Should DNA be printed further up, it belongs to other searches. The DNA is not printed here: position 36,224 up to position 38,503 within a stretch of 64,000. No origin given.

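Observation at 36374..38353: Class-II glutamine amidotransferase fused to a WbuX/PseA-type PP-loop sugar amidotransferase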

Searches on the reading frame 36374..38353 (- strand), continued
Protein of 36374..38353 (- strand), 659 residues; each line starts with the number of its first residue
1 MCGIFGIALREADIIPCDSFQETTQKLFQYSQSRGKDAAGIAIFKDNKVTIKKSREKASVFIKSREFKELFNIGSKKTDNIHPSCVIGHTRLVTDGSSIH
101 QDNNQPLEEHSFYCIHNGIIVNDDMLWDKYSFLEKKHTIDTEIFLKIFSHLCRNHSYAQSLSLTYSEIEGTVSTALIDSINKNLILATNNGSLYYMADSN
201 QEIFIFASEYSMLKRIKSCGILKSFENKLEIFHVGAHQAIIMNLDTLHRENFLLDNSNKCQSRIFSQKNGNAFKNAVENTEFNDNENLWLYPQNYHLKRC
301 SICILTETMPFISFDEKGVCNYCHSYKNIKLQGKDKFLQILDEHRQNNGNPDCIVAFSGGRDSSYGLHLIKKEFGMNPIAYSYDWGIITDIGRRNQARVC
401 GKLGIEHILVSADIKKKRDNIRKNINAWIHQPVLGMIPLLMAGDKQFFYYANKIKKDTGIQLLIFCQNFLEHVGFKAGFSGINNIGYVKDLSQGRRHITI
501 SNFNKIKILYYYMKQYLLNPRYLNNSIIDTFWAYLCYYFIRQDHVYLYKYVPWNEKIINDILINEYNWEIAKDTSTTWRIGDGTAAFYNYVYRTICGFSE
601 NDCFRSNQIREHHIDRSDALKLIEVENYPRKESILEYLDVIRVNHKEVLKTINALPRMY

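Call 21: search_protein_families(library=pfam, proteins=[L029:18997-19944:-, L044:12898-14169:+, L035:12062-12679:-, L012:7325-8227:-, L047:13608-14792:+, L070:984-2090:+, L047:17734-18813:+, L082:4433-6283:+, L047:8165-8728:+, L043:7978-9951:+], max_evalue=0.001)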
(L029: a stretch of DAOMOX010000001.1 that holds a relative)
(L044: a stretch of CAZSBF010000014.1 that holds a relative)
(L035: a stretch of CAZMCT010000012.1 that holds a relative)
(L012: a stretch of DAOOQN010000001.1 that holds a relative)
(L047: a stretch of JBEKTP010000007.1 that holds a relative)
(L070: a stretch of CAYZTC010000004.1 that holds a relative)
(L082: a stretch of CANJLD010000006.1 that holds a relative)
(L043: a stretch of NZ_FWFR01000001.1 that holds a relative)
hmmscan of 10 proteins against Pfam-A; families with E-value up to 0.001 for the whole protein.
L029:18997-19944:- (315 aa): 1 family
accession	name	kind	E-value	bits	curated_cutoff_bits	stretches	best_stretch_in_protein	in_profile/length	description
PF00535.33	Glycos_transf_2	-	3.7e-26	92.5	23.3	1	5-166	2-165/168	Glycosyl transferase family 2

L044:12898-14169:+ (423 aa): 2 families
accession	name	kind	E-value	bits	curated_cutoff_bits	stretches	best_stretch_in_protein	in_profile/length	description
PF01943.22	Polysacc_synt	-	8.6e-16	58.6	28.2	1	12-261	4-248/274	Polysaccharide biosynthesis protein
PF13440.11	Polysacc_synt_3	-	4.6e-09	36.4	23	2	83-311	44-264/293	Polysaccharide biosynthesis protein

L035:12062-12679:- (205 aa): 7 families
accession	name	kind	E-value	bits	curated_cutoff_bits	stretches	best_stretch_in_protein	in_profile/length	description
PF08241.18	Methyltransf_11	-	1.1e-13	52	21.2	1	55-134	1-95/95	Methyltransferase domain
PF13489.12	Methyltransf_23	-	8.7e-12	45.5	27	1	51-187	23-163/164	Methyltransferase domain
PF13847.12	Methyltransf_31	-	1.3e-10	41.6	27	1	83-137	56-112/145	Methyltransferase domain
PF13649.12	Methyltransf_25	-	2.4e-10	41.4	27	1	81-130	46-97/97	Methyltransferase domain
PF01209.24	Ubie_methyltran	-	6.7e-10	39.1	20.1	1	83-134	100-151/233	ubiE/COQ5 methyltransferase family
PF08242.18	Methyltransf_12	-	1.1e-08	36.1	30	1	83-132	51-98/98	Methyltransferase domain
PF05148.21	Methyltransf_8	-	1.8e-05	25.2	27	1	54-138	76-160/219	Hypothetical methyltransferase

L012:7325-8227:- (300 aa): 6 families
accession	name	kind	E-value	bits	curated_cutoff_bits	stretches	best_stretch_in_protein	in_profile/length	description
PF01370.27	Epimerase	-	1.8e-54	185.1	20.9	1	3-228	1-239/240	NAD dependent epimerase/dehydratase family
PF16363.11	GDP_Man_Dehyd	-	1.9e-54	185.8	27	1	4-286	1-327/332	GDP-mannose 4,6 dehydratase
PF02719.21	Polysacc_synt_2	-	1.8e-19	70.5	20.2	1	45-262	60-267/293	Polysaccharide biosynthesis protein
PF04321.23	RmlD_sub_bind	-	2.5e-17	63.3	27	1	1-171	1-158/287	RmlD substrate binding domain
PF01073.25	3Beta_HSD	-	6.4e-13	48.8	22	1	4-147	1-159/280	3-beta hydroxysteroid dehydrogenase/isomerase family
PF07993.18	NAD_binding_4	-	1.7e-08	34.3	20.1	1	59-167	87-210/258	Male sterility protein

L047:13608-14792:+ (394 aa): 5 families
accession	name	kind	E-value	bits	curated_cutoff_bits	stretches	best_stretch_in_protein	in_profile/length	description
PF13439.12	Glyco_transf_4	-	1.5e-11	45.1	28.5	1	89-206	41-163/170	Glycosyltransferase Family 4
PF13692.12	Glyco_trans_1_4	-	3.6e-09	37.5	27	1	224-355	3-141/142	Glycosyl transferases group 1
PF13524.12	Glyco_trans_1_2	-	7e-06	26.5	25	1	240-365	5-123/144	Glycosyl transferase-like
PF00534.26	Glycos_transf_1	-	7.2e-06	26.1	26.4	1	266-369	74-171/172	Glycosyl transferases group 1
PF13579.12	Glyco_trans_4_4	-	3.7e-05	24.5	29.7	1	28-193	11-144/158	Glycosyl transferase 4-like domain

L070:984-2090:+ (368 aa): 5 families
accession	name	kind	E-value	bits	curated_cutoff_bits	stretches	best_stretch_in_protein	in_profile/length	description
PF01041.23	DegT_DnrJ_EryC1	-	7.2e-123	410.8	19.8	1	9-362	3-359/360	DegT/DnrJ/EryC1/StrS aminotransferase family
PF01212.27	Beta_elim_lyase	-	1.7e-09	37.9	27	1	27-277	29-282/288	Beta-eliminating lyase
PF00155.27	Aminotran_1_2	-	2.8e-08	33.8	19.7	1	28-151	37-185/361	Aminotransferase class I and II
PF01053.26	Cys_Met_Meta_PP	-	9.4e-08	31.4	27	1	29-209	51-231/381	Cys/Met metabolism PLP-dependent enzyme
PF00266.25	Aminotran_5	-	1.1e-05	25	21.5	1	43-175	56-198/371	Aminotransferase class-V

L047:17734-18813:+ (359 aa): 1 family
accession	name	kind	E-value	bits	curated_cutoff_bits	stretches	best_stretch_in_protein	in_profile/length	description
PF02350.25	Epimerase_2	-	2.5e-102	342.7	30.6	1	28-352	9-346/347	UDP-N-acetylglucosamine 2-epimerase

L082:4433-6283:+ (616 aa): 6 families
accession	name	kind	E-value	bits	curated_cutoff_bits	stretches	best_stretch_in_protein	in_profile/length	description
PF00733.27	Asn_synthase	-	3.4e-98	330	21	1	241-612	1-354/354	Asparagine synthase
PF13537.11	GATase_7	-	3.4e-42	143.8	25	1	48-164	1-122/123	Glutamine amidotransferase domain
PF13522.11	GATase_6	-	8.9e-40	136.2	27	1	31-159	1-130/130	Glutamine amidotransferase domain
PF12481.13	DUF3700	-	7.1e-06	26.1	27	1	64-153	70-165/228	Aluminium induced protein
PF06508.19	QueC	-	0.00035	20.6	22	1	263-320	5-61/210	Queuosine biosynthesis protein QueC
PF02540.23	NAD_synthase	-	0.0009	18.9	21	0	240-323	3-85/242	NAD synthase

L047:8165-8728:+ (187 aa): 2 families
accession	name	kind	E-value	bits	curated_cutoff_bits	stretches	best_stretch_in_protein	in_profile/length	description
PF00132.30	Hexapep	-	6.5e-12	45.1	27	1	132-166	2-36/36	Bacterial transferase hexapeptide (six repeats)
PF14602.12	Hexapep_2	-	1.9e-07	31.1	27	1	137-166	7-34/34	Hexapeptide repeat of succinyl-transferase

L043:7978-9951:+ (657 aa): 0 families

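Call 25: find_encoding_contigs(protein=P0003, flank=10000, max_places=2)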
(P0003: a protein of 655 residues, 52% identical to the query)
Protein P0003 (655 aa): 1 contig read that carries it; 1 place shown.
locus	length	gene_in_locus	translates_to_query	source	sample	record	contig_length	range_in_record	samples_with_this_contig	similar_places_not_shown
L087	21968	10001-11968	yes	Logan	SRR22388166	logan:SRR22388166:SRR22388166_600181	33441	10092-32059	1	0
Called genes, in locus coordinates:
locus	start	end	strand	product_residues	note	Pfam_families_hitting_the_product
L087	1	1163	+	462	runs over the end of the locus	-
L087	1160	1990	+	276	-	PF00535:Glycos_transf_2, PF10111:Glyco_tranf_2_2, PF13641:Glyco_tranf_2_3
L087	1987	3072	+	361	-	PF13353:Fer4_12, PF04055:Radical_SAM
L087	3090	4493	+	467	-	PF03062:MBOAT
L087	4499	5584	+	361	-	PF07611:DUF1574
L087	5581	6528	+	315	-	PF01073:3Beta_HSD, PF01370:Epimerase, PF02719:Polysacc_synt_2, PF04321:RmlD_sub_bind, PF05368:NmrA (weak), PF13460:NAD_binding_10, PF16363:GDP_Man_Dehyd, PF07993:NAD_binding_4 (weak)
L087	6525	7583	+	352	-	PF10066:DUF2304, PF00535:Glycos_transf_2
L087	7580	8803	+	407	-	PF13231:PMT_2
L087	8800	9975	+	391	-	PF01370:Epimerase, PF16363:GDP_Man_Dehyd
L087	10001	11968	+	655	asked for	PF13522:GATase_6, PF13537:GATase_7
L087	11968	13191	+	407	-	PF01943:Polysacc_synt, PF13440:Polysacc_synt_3 (weak)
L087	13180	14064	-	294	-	PF00149:Metallophos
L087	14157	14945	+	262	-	PF01209:Ubie_methyltran (weak), PF05401:NodS (weak), PF13489:Methyltransf_23, PF13847:Methyltransf_31, PF08241:Methyltransf_11, PF08242:Methyltransf_12, PF13649:Methyltransf_25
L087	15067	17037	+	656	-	PF26626:DUF8201 (weak), PF13231:PMT_2 (weak)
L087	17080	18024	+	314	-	PF13489:Methyltransf_23, PF13847:Methyltransf_31 (weak), PF08241:Methyltransf_11, PF08242:Methyltransf_12 (weak), PF13649:Methyltransf_25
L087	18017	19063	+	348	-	PF01073:3Beta_HSD, PF01370:Epimerase, PF04321:RmlD_sub_bind, PF13460:NAD_binding_10 (faint), PF16363:GDP_Man_Dehyd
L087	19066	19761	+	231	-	PF00535:Glycos_transf_2, PF12804:NTP_transf_3 (weak), PF13641:Glyco_tranf_2_3 (weak)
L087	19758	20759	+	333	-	PF04055:Radical_SAM, PF13186:SPASM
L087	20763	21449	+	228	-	PF08889:WbqC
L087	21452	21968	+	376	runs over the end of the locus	PF01494:FAD_binding_3, PF13450:NAD_binding_8 (weak), PF01494:FAD_binding_3 (weak)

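Call 26: find_encoding_contigs(protein=P0002, flank=10000, max_places=2)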
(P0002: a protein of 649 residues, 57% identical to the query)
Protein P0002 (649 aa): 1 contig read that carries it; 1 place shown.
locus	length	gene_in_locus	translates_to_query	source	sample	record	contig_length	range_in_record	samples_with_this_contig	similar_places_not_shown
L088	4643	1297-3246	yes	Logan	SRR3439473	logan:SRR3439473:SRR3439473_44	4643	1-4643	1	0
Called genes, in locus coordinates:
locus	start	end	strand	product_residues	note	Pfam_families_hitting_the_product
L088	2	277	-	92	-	?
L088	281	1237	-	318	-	PF01073:3Beta_HSD, PF01370:Epimerase, PF02719:Polysacc_synt_2, PF04321:RmlD_sub_bind, PF07993:NAD_binding_4, PF16363:GDP_Man_Dehyd, PF13460:NAD_binding_10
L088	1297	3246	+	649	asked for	PF13522:GATase_6, PF13537:GATase_7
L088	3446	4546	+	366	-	PF01943:Polysacc_synt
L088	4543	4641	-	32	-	?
